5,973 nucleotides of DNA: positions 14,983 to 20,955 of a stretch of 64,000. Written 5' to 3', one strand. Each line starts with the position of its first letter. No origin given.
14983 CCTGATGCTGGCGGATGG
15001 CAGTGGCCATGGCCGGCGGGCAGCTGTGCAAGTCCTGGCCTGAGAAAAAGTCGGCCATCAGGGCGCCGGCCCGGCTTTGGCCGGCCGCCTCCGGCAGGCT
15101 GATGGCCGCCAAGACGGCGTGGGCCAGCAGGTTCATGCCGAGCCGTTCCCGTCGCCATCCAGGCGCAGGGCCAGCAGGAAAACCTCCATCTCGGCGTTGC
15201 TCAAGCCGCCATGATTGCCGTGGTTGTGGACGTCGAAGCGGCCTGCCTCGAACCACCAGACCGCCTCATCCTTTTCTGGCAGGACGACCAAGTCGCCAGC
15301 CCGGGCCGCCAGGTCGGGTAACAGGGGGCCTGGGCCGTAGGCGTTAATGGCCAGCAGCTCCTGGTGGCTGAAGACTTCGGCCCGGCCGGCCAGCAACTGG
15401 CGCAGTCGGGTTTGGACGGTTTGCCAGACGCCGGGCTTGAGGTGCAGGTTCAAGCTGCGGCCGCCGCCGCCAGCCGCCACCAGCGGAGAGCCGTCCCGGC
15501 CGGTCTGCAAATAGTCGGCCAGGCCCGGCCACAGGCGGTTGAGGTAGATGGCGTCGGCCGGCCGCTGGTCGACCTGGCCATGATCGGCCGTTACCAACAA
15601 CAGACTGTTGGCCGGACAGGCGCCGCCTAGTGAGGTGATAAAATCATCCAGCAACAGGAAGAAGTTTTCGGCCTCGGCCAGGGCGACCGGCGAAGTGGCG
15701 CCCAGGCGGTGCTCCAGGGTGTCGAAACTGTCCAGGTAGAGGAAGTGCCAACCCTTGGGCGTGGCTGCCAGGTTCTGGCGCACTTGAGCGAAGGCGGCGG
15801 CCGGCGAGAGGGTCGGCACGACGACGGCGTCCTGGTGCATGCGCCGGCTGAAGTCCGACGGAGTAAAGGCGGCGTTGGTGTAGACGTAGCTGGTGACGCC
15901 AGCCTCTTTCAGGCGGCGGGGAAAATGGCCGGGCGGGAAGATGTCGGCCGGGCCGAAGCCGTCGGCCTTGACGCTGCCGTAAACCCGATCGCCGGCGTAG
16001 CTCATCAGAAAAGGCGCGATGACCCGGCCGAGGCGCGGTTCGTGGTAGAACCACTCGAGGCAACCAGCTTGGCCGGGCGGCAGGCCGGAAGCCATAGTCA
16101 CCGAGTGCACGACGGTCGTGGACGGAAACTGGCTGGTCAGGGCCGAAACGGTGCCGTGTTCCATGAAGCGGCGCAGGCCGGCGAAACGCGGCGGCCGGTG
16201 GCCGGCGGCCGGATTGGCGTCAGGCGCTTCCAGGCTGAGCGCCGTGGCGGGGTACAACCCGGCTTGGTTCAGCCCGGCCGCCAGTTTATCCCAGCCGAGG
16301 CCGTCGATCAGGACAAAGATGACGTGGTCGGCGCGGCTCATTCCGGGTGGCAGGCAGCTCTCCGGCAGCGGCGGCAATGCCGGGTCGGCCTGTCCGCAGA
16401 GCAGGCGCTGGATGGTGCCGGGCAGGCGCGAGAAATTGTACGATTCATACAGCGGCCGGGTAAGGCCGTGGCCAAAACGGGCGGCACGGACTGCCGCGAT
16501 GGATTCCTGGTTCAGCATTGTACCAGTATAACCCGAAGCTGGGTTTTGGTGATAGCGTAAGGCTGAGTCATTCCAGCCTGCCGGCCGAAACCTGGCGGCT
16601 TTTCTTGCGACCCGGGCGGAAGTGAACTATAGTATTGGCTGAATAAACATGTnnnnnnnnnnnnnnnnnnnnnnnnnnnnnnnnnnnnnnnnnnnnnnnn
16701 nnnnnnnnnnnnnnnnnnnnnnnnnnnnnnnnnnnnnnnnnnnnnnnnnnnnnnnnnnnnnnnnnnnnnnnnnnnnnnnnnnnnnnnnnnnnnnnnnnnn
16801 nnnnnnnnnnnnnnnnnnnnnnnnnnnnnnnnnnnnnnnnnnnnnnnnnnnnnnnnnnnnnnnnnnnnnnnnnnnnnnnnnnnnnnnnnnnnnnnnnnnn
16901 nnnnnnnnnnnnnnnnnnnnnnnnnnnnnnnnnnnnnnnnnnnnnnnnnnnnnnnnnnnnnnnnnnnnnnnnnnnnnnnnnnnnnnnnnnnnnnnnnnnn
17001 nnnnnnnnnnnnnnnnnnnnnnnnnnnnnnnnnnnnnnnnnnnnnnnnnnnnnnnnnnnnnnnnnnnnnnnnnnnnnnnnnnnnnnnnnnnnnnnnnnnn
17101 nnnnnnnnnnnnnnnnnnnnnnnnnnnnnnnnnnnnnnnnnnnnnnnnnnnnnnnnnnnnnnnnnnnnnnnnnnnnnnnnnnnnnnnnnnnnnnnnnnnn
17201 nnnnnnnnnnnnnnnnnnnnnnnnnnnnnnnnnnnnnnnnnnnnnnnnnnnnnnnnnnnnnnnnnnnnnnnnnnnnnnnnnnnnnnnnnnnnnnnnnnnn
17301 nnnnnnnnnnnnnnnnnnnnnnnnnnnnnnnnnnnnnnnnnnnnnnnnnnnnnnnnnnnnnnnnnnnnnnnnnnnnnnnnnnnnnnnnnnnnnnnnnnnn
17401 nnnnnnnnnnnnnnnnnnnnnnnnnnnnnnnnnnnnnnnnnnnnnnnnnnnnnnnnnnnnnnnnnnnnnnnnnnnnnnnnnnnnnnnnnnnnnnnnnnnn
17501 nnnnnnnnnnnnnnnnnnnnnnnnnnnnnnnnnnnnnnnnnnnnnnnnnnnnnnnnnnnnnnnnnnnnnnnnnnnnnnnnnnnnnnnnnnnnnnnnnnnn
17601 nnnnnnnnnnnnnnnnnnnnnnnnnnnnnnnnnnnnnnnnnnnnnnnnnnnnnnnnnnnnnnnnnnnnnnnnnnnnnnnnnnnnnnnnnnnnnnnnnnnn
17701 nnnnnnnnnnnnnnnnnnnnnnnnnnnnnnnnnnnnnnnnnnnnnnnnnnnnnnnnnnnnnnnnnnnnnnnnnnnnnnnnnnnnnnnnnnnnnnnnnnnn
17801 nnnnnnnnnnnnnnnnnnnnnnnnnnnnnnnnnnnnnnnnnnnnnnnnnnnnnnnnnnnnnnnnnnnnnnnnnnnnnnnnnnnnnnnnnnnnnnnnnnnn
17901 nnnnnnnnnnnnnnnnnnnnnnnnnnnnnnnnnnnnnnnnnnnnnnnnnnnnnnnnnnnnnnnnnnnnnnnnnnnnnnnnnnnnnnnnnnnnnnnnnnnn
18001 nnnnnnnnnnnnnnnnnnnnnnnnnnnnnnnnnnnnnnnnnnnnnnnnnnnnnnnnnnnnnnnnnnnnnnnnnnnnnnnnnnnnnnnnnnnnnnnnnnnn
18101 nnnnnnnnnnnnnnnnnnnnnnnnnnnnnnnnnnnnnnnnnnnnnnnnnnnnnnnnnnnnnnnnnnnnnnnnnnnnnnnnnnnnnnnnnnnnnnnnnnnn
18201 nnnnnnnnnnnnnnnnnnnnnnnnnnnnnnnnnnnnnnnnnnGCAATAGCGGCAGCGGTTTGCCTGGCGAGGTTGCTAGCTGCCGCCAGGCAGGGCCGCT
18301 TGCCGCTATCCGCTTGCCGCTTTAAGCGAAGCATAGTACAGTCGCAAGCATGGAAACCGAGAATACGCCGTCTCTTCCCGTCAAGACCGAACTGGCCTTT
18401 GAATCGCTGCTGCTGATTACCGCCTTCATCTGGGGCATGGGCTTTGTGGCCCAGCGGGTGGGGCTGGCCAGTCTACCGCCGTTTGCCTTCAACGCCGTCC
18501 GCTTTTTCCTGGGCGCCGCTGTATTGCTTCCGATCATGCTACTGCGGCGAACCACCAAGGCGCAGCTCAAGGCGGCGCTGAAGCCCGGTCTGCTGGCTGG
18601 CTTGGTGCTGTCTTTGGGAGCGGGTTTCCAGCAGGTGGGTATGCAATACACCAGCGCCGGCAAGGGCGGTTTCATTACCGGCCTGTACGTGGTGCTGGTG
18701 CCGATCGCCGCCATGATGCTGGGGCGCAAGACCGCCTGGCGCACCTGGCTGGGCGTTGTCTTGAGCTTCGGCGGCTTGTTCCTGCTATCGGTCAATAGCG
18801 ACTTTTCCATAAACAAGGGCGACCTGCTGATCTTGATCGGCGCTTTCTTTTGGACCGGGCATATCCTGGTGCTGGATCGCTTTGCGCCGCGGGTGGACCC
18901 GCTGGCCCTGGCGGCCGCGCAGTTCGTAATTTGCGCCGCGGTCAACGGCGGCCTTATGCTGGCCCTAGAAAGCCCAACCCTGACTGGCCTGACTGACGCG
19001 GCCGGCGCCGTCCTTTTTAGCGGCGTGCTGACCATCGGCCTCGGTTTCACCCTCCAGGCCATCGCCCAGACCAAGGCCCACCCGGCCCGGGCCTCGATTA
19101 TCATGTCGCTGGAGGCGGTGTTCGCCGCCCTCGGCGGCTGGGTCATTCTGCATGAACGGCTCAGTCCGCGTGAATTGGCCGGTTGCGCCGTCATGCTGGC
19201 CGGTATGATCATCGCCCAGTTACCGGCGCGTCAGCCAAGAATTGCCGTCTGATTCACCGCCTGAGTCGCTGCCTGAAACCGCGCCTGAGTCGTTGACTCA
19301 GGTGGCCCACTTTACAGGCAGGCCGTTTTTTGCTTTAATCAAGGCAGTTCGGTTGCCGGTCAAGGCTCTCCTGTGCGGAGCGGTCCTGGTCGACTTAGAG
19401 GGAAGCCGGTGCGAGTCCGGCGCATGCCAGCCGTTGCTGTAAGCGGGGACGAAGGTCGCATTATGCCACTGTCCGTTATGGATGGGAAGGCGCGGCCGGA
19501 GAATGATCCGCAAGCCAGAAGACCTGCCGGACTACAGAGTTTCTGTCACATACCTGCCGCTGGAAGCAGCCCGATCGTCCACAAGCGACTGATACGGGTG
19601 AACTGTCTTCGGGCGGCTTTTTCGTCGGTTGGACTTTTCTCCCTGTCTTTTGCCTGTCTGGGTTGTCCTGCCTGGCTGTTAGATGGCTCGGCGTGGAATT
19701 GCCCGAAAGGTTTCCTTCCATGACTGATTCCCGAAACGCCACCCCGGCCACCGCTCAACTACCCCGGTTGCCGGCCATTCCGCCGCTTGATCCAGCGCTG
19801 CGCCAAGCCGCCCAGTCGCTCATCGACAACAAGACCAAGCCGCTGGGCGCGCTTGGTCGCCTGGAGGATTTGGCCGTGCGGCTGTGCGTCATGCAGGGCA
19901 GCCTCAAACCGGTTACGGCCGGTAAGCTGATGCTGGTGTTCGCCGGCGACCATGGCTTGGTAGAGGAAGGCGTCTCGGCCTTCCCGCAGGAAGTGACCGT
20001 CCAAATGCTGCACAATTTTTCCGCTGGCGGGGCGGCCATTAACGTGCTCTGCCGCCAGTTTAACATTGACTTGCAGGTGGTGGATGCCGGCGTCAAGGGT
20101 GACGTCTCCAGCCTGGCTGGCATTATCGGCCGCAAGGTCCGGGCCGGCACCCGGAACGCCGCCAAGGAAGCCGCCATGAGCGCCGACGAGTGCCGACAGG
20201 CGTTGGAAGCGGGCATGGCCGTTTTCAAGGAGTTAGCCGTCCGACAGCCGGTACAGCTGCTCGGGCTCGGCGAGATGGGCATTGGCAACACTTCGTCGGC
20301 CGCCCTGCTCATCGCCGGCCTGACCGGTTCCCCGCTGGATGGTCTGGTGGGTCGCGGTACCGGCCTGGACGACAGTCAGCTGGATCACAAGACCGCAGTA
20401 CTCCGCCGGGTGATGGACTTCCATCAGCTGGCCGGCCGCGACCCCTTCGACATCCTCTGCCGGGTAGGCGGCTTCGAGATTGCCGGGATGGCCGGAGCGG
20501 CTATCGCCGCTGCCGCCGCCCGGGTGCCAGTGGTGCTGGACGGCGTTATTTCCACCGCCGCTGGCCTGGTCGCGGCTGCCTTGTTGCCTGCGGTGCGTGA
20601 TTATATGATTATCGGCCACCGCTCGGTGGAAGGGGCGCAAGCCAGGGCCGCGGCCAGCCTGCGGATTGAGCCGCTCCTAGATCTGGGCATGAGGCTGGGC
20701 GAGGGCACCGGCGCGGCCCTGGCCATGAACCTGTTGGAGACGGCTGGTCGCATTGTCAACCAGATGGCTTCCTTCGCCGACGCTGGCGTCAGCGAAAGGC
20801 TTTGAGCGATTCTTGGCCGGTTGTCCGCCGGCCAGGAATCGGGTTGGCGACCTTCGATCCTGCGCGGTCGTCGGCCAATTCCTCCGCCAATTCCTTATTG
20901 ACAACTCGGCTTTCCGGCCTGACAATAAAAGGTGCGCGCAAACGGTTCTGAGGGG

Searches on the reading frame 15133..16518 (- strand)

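Call 25: search_protein_families(library=pfam, proteins=[window:15133-16518:-], max_evalue=0.001)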
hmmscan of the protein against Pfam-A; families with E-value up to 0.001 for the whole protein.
window:15133-16518:- (461 aa): 1 family
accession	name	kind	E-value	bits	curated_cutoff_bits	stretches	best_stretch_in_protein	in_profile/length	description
PF01663.27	Phosphodiest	-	2.4e-18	67.3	23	1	113-437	21-340/342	Type I phosphodiesterase / nucleotide pyrophosphatase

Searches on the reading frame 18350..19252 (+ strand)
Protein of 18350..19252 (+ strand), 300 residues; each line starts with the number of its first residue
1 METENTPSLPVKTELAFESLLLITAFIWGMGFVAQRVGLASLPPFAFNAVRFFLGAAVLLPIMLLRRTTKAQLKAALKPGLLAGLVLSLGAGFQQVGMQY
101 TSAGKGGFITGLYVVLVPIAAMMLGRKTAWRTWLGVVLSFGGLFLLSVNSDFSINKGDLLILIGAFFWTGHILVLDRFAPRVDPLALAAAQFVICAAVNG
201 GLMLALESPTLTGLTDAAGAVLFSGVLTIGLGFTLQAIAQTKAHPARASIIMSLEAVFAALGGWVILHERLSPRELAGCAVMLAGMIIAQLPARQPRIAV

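Call 3: search_protein_families(library=pfam, proteins=[window:18350-19252:+], max_evalue=0.1)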
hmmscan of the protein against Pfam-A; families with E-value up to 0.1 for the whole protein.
window:18350-19252:+ (300 aa): 1 family
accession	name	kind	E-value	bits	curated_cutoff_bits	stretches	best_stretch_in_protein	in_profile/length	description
PF00892.27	EamA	-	3.1e-42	144.5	28.2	2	156-288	2-132/135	EamA-like transporter family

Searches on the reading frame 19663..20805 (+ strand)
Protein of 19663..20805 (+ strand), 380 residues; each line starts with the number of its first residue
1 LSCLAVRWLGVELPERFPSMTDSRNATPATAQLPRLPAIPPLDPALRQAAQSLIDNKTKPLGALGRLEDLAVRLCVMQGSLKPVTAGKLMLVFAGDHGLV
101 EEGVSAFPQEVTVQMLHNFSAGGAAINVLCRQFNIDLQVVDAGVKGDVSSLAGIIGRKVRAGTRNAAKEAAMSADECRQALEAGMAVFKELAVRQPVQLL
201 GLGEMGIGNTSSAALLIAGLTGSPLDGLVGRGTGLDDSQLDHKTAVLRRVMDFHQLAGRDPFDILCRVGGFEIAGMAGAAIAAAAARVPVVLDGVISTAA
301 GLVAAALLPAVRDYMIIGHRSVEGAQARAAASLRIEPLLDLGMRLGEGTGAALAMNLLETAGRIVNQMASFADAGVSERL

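Call 3: search_protein_families(library=pfam, proteins=[window:19663-20805:+], max_evalue=0.1)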
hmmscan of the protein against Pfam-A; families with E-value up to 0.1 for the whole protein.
window:19663-20805:+ (380 aa): 1 family
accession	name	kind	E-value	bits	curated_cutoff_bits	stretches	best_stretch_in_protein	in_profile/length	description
PF02277.22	DBI_PRT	-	1.8e-129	432.2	22.6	1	39-376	1-329/329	Phosphoribosyltransferase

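Call 4: search_protein_families(library=ncbifam, proteins=[window:19663-20805:+], max_evalue=0.1)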
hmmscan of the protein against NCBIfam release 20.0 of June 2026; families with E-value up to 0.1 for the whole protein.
window:19663-20805:+ (380 aa): 5 families
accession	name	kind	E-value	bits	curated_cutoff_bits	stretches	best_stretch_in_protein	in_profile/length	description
NF000996.0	PRK00105.1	subfamily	2e-130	435.1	306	1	36-378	8-348/350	nicotinate-nucleotide--dimethylbenzimidazole phosphoribosyltransferase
TIGR03160.1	cobT_DBIPRT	equivalog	8e-130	432.9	319.3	1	43-376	2-334/334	nicotinate-nucleotide--dimethylbenzimidazole phosphoribosyltransferase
NF003373.0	PRK04447.1-6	equivalog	4.4e-05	22.7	459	1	129-295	89-249/367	hypothetical protein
TIGR00303.2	TIGR00303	equivalog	4.9e-05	22.7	240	1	162-296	105-233/334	nicotinate mononucleotide-dependent phosphoribosyltransferase CobT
NF003374.0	PRK04447.1-7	equivalog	0.094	11.7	522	0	197-302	143-243/349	hypothetical protein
